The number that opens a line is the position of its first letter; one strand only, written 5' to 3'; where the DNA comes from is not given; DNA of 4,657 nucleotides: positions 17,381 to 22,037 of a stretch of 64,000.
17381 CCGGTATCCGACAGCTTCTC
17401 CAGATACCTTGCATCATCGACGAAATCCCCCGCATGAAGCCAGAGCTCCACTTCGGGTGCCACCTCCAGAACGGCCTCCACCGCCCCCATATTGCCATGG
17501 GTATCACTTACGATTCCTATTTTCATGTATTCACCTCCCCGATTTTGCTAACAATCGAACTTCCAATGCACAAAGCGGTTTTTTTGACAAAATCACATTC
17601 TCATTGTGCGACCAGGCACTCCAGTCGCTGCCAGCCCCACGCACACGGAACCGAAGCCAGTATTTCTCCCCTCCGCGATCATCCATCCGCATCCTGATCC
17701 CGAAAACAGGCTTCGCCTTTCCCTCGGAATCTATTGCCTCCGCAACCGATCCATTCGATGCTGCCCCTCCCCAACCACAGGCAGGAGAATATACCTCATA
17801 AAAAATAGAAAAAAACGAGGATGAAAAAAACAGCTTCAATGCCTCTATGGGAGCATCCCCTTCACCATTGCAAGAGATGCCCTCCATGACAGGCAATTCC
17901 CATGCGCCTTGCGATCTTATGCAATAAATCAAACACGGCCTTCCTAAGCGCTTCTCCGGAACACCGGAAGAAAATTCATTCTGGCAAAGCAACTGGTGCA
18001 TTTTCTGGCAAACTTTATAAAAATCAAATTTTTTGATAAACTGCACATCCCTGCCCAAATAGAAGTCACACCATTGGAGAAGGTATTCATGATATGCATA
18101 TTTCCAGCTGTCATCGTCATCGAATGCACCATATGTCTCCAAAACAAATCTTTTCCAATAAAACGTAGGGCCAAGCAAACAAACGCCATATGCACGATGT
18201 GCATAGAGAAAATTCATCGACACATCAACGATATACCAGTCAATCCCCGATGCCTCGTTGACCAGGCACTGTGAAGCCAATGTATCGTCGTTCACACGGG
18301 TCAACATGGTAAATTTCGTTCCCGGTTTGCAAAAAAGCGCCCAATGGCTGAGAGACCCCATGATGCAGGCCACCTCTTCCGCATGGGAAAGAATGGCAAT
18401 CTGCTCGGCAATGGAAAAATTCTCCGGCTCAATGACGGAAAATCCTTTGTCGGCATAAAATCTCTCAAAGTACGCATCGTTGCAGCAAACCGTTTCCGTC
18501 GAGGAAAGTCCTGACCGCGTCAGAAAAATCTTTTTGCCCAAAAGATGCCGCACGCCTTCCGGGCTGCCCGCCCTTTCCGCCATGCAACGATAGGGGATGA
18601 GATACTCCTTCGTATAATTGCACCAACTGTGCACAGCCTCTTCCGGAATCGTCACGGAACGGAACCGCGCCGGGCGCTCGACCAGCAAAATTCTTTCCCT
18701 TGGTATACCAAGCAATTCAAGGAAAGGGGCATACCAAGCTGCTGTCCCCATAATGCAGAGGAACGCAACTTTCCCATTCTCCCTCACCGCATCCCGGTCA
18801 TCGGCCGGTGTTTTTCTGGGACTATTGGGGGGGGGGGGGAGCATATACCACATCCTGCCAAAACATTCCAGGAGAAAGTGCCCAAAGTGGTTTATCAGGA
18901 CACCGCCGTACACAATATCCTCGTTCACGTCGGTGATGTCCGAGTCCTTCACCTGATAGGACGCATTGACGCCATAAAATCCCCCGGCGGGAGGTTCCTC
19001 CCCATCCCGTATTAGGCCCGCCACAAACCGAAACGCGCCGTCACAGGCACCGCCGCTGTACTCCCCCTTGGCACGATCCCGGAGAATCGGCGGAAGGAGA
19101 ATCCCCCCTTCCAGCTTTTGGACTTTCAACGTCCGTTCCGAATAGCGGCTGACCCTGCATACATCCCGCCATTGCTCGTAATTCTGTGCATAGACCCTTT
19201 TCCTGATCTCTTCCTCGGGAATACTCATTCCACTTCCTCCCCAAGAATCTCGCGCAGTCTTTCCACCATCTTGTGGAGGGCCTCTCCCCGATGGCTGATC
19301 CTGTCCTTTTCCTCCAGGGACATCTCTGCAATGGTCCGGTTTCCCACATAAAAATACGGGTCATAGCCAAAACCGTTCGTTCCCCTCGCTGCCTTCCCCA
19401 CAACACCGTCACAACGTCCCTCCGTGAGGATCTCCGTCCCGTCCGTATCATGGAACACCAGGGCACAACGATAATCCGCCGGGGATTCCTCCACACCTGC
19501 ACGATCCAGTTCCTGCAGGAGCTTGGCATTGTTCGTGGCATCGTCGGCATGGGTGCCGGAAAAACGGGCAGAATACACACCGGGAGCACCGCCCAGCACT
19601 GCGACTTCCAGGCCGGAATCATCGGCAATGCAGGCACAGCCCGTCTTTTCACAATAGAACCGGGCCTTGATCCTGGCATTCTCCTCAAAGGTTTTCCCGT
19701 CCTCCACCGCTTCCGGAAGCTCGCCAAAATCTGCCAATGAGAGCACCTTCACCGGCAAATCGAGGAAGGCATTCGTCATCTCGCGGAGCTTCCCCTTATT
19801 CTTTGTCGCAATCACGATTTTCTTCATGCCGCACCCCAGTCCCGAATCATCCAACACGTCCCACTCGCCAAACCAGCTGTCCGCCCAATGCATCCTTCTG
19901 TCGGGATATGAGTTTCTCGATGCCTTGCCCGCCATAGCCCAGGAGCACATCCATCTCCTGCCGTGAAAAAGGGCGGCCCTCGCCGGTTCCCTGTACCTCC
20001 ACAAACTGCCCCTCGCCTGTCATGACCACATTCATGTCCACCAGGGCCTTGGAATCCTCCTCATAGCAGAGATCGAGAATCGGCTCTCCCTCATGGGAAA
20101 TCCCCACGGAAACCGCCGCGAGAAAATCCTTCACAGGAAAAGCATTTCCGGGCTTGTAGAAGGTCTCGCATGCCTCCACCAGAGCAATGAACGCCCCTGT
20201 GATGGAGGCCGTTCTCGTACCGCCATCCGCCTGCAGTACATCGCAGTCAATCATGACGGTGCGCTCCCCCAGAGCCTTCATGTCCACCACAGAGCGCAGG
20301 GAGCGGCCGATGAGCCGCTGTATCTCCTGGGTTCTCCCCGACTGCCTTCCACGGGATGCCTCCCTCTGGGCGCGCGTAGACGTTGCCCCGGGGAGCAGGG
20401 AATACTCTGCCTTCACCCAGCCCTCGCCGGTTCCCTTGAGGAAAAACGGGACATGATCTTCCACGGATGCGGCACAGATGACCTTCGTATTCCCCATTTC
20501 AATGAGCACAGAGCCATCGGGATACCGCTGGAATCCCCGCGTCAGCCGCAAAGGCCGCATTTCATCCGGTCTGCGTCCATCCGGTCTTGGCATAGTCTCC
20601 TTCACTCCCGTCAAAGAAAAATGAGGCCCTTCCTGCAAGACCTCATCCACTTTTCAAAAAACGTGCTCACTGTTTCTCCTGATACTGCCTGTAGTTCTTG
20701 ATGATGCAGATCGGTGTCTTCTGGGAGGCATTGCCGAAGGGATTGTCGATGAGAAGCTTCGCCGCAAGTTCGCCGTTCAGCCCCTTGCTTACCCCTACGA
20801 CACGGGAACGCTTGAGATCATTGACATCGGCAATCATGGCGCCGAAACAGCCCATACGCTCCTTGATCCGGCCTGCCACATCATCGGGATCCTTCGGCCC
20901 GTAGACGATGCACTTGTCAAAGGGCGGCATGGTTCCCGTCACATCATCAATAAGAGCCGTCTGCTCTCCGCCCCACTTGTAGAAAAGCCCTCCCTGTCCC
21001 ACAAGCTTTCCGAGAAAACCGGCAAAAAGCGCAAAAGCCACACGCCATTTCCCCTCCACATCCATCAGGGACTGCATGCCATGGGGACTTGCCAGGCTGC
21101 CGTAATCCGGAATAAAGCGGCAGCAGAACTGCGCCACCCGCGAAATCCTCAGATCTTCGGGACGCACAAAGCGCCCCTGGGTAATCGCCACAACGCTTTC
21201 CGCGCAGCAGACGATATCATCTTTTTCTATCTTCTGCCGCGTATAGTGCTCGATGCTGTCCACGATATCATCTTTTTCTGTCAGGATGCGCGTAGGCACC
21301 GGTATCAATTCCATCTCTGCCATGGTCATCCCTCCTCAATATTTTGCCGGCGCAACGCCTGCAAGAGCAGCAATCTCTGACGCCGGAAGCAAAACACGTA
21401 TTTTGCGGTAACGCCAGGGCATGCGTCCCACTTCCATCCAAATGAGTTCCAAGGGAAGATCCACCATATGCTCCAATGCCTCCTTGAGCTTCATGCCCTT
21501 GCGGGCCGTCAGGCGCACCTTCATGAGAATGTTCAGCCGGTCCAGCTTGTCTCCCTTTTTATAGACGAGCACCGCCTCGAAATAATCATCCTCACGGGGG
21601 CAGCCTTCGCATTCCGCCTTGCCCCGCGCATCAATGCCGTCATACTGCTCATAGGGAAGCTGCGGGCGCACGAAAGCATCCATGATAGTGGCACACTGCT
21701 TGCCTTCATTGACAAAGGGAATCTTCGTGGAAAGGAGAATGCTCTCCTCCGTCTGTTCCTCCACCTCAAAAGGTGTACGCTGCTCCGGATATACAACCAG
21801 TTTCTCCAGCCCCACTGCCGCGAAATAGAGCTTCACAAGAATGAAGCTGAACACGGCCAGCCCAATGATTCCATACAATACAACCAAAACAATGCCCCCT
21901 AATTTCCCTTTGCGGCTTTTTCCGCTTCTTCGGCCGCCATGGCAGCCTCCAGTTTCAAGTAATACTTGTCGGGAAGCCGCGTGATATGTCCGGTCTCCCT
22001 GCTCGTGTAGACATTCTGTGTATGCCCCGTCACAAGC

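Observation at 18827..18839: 13-nt poly(G/C) tract inside a glycosyltransferase gene: candidate phase-variation switch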

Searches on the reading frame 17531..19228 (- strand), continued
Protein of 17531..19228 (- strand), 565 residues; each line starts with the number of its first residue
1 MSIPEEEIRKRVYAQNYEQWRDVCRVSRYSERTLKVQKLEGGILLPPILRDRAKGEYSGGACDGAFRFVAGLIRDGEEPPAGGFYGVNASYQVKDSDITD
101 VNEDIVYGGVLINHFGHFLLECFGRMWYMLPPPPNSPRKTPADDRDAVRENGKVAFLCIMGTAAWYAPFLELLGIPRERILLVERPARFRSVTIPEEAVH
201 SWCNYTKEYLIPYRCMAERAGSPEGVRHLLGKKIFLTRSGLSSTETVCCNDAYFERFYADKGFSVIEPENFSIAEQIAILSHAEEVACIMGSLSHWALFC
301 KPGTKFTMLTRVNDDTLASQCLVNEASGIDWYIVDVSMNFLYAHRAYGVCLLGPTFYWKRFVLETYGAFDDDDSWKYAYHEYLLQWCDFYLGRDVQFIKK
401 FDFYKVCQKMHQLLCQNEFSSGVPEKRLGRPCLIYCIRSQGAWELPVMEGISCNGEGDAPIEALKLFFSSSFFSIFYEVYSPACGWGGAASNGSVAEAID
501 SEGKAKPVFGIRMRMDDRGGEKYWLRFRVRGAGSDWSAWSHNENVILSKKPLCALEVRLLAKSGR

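Call 47: predict_structure(alignment_id=A1)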
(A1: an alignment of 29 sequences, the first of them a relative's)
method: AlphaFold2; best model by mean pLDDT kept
length: 565 residues; sequences in the alignment: 29
mean_pLDDT: 90.8   pTM: 0.81
mean pLDDT of the five models: 90.8, 89.8, 89.5, 88.6, 88.1
residues with pLDDT >= 90: 412; 70-90: 124; 50-70: 23; < 50: 6
segments of 3 or more residues with pLDDT < 50: 420-422
pLDDT, mean of each block of 10 residues (from residue 1): 89 94 95 95 98 94 97 74 87 98 97 95 95 64 69 95 95 94 98 96 94 97 97 95 87 96 97 98 98 97 98 94 97 96 92 90 84 82 92 83 84 70 67 90 83 88 90 94 93 90 92 96 96 94 89 96 70
secondary structure, 60 per line:
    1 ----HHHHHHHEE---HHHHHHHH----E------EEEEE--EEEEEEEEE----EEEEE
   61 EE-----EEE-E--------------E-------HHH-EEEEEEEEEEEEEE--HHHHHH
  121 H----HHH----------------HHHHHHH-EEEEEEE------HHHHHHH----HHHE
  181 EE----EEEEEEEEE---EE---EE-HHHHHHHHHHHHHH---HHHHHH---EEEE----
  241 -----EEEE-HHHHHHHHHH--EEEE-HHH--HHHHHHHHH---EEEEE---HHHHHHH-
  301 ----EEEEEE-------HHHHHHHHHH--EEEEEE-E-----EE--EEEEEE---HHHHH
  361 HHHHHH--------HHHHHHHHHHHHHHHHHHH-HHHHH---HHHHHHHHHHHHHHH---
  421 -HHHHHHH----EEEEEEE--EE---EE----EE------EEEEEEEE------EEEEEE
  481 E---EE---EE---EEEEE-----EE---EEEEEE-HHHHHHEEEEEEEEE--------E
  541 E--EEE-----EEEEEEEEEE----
elements in order: H5-11 H17-24 E36-40 E43-51 E56-62 E68-70 E99-112 H115-121 H145-151 E153-159 H166-172 E180-182 E187-195 H207-220 H224-229 E233-236 E246-249 H251-260 E263-266 H273-281 E285-289 H293-299 E305-310 H318-327 E330-335 E347-352 H356-366 H375-393 H395-399 H403-417 H422-428 E433-439 E461-468 E475-481 E495-499 E510-515 H517-522 E523-531 E544-546 E552-561
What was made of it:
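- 17531..19228 (-): GT61-family glycosyltransferase gene, 565 aa, in the ON frame in this window. AlphaFold2 model with pLDDT 90.8: call 47.
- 18779..18841 (-): Codons 130-150 (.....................). This is a lineage-specific loop about 15 aa longer than in homologues, and it carries the tract. Model pLDDT is 64-69 for residues 131-150, against more than 90 in the flanks (call 47).
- On Glycosyltransferase family 61 (Pfam PF04577 / DUF563): The model has pLDDT 90.8 (call 47).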

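Call 50: fold_search(model_id=the predicted structure, library=pdb)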
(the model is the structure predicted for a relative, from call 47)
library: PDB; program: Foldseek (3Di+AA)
matches with E <= 10: 1189; with E <= 0.001: 16
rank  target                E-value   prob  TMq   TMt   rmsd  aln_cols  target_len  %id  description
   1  6xfi                  8.7e-10  1.00  0.30  0.33  19.6       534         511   10  Crystal Structures of beta-1,4-N-Acetylglucosaminyltransferase 2 (POMGNT2): Structural Basis for Inherited Muscular Dyst (released 2021-04-21)
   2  6xi2_C                2.1e-09  1.00  0.32  0.34  18.6       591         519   12  Apo form of POMGNT2 (released 2021-04-21)
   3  6xi2_D                3.3e-09  1.00  0.33  0.36  18.9       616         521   10  Apo form of POMGNT2 (released 2021-04-21)
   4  6xi2_A                5.2e-09  1.00  0.34  0.36  19.6       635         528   11  Apo form of POMGNT2 (released 2021-04-21)
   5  6xi2_B                8.3e-09  1.00  0.33  0.35  19.7       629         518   11  Apo form of POMGNT2 (released 2021-04-21)
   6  7e9k_D                2.5e-08  1.00  0.33  0.35  19.2       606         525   11  Crystal Structure of POMGNT2 in complex with UDP and mono-mannosyl peptide (379Man long peptide) (released 2021-05-05)
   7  7e9k_A                5.6e-08  1.00  0.33  0.34  19.6       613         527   11  Crystal Structure of POMGNT2 in complex with UDP and mono-mannosyl peptide (379Man long peptide) (released 2021-05-05)
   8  7e9l_B                7.4e-08  1.00  0.33  0.35  19.5       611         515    9  Crystal Structure of POMGNT2 in complex with UDP and mono-mannosyl peptide (379Man short peptide) (released 2021-05-05)
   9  7e9k_E                7.4e-08  1.00  0.34  0.36  21.0       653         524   10  Crystal Structure of POMGNT2 in complex with UDP and mono-mannosyl peptide (379Man long peptide) (released 2021-05-05)
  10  8kb7_A                8.3e-08  1.00  0.32  0.34  19.0       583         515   11  Crystal structure of UDP/mannose-bound AGO61/beta-1,4-N-Acetylglucosaminyltransferase 2 (POMGNT2) (released 2024-08-07)
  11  7e9k_B                1.0e-07  1.00  0.29  0.31  19.6       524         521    9  Crystal Structure of POMGNT2 in complex with UDP and mono-mannosyl peptide (379Man long peptide) (released 2021-05-05)
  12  8kb7_B                2.4e-07  1.00  0.33  0.36  19.1       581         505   12  Crystal structure of UDP/mannose-bound AGO61/beta-1,4-N-Acetylglucosaminyltransferase 2 (POMGNT2) (released 2024-08-07)
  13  8kb7_C                4.4e-07  1.00  0.35  0.38  19.0       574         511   12  Crystal structure of UDP/mannose-bound AGO61/beta-1,4-N-Acetylglucosaminyltransferase 2 (POMGNT2) (released 2024-08-07)
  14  7e9l_A                4.4e-07  1.00  0.32  0.35  19.5       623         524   10  Crystal Structure of POMGNT2 in complex with UDP and mono-mannosyl peptide (379Man short peptide) (released 2021-05-05)
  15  8kb7_D                4.7e-07  1.00  0.35  0.38  19.9       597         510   12  Crystal structure of UDP/mannose-bound AGO61/beta-1,4-N-Acetylglucosaminyltransferase 2 (POMGNT2) (released 2024-08-07)
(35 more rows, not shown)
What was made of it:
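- On Glycosyltransferase family 61 (Pfam PF04577 / DUF563): The 16 matches with E of 0.001 or lower are all POMGNT2 chains (call 50).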

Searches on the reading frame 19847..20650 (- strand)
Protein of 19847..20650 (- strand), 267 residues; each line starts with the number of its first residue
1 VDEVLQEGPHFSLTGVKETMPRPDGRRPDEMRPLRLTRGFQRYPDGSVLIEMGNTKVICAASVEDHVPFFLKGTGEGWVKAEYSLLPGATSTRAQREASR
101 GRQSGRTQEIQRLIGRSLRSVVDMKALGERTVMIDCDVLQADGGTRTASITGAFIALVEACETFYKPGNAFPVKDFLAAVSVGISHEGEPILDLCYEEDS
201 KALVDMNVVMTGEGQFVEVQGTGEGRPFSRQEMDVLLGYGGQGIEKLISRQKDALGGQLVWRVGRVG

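Call 22: find_related_loci(query=window:19847-20650:-, collection=genome_contigs, flank=8000)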
Query window:19847-20650:- (267 aa) in genome_contigs; peptide patterns used: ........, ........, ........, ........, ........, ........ (x = any residue, [..] = any of these).
600 stretches matched a pattern (row limit reached: there are more); 597 encode a relative of the query (tblastn E <= 1e-3); the best 80 are kept; 80 distinct loci.
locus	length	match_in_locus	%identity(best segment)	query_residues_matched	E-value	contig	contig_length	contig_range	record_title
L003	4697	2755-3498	79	20-267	1e-131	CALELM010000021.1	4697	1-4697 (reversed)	MAG TPA_asm: uncultured Selenomonadaceae bacterium isolate SRR6425801_bin.74_CONCOCT_v1.1_MAG genome assembly, contig: E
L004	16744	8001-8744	76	20-267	1e-127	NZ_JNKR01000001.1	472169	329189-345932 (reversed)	Mitsuokella jalaludinii DSM 13811 T518DRAFT_scaffold00001.1_C, whole genome shotgun sequence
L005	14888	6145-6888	77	20-267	7e-128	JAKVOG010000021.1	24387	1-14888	MAG: Selenomonas sp. isolate UW_MP_SELEN1_1 Ga0455831_407, whole genome shotgun sequence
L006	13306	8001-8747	75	19-267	3e-125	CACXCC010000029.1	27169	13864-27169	MAG: uncultured Veillonellaceae bacterium isolate RUG11126 genome assembly, contig: RUG11126_asm_29, whole genome shotgu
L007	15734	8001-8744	75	18-265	5e-124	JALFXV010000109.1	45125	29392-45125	MAG: Selenomonadaceae bacterium isolate SUG1110 k141_419739, whole genome shotgun sequence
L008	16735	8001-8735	72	22-266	1e-117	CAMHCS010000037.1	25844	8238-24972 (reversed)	MAG: uncultured Selenomonadales bacterium isolate SRR11784291_bin.32_metaWRAP_v1.3_MAG genome assembly, contig: ERZ12202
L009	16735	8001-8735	64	20-265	1e-105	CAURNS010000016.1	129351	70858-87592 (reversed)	MAG TPA_asm: uncultured Pelosinus sp. isolate ERR9968789_bin.10_MetaWRAP_v1.3_MAG genome assembly, contig: ERZ21615840.6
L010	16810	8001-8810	63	22-267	9e-105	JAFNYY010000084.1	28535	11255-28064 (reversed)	MAG: Schwartzia sp. (in: firmicutes) isolate RGIG250 Dairy_cattle_Cecum.Co__c2743833, whole genome shotgun sequence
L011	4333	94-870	62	10-265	6e-103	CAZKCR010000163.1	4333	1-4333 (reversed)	MAG TPA_asm: uncultured Anaeroarcus sp. isolate SRP216815_co1_44 genome assembly, contig: NODE_29682_length_4333_cov_24.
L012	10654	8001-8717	64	20-257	2e-99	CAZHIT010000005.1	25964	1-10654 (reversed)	MAG TPA_asm: uncultured Candidatus Sumerlaeota bacterium isolate SRP263991_co1_510 genome assembly, contig: NODE_2453_le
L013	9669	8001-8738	61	20-264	2e-97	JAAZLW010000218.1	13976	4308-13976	MAG: Bacillota bacterium isolate AS23ysBPME_266 172488_AS23, whole genome shotgun sequence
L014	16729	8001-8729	62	15-256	9e-97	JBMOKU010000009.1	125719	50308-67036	MAG: Bacillota bacterium isolate Betzabe_MAG006 MAG006_9, whole genome shotgun sequence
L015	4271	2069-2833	59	12-266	8e-97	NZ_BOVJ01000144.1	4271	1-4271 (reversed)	Paenibacillus cisolokensis strain LC2-13A sequence144, whole genome shotgun sequence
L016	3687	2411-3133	64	20-259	2e-97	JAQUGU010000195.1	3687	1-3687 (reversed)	MAG: Syntrophomonadaceae bacterium isolate STCSWMC_231 NODE_101440_length_3687_cov_10.129494_ST_CSWMC, whole genome shot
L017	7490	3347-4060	63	20-256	5e-95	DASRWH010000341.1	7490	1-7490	MAG TPA_asm: Candidatus Deferrimicrobium sp. isolate SMAG_U10642 k141_392505, whole genome shotgun sequence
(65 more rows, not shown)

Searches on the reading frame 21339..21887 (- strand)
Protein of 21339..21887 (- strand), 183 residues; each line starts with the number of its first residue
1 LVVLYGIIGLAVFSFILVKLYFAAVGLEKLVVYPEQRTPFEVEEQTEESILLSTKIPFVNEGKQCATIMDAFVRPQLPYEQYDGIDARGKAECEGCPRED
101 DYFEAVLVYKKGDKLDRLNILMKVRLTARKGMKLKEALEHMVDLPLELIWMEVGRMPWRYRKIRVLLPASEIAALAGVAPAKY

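Call 59: find_encoding_contigs(protein=window:21339-21887:-, flank=5000, max_places=10)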
Protein seq(183 aa) (183 aa): 10 contigs read that carry it; 6 places shown.
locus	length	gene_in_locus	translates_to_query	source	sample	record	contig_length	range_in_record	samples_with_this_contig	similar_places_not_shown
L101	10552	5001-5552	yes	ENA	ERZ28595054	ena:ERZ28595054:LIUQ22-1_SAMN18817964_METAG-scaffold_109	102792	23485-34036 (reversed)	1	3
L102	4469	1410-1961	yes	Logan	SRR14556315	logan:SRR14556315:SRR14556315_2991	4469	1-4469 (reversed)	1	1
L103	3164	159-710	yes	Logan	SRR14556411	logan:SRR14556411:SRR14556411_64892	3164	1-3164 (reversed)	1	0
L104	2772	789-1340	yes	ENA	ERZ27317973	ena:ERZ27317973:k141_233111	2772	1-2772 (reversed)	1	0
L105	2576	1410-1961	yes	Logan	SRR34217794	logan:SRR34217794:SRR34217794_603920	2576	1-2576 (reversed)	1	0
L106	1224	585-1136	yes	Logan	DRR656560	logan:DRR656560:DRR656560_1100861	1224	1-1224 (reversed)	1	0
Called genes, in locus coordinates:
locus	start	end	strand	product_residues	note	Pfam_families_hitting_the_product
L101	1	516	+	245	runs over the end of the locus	PF08478:POTRA_1, PF03799:FtsQ_DivIB_C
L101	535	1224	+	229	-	PF05949:DUF881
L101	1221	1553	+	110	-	PF06947:DUF1290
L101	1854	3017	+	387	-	PF00091:Tubulin, PF12327:FtsZ_C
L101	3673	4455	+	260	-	PF01177:Asp_Glu_race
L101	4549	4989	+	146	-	PF13279:4HBT_2, PF03061:4HBT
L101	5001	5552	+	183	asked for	-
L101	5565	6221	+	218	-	PF01996:F420_ligase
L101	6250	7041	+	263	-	PF01138:RNase_PH, PF03725:RNase_PH_C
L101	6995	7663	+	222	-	PF01725:Ham1p_like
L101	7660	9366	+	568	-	PF04577:Glyco_transf_61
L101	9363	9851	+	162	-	PF00149:Metallophos (weak), PF12850:Metallophos_2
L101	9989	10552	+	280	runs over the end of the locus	PF05681:Fumerase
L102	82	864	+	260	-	PF01177:Asp_Glu_race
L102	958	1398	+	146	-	PF13279:4HBT_2, PF03061:4HBT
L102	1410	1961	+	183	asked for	-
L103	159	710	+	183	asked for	-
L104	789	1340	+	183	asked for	-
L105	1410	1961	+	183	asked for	-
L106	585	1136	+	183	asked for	-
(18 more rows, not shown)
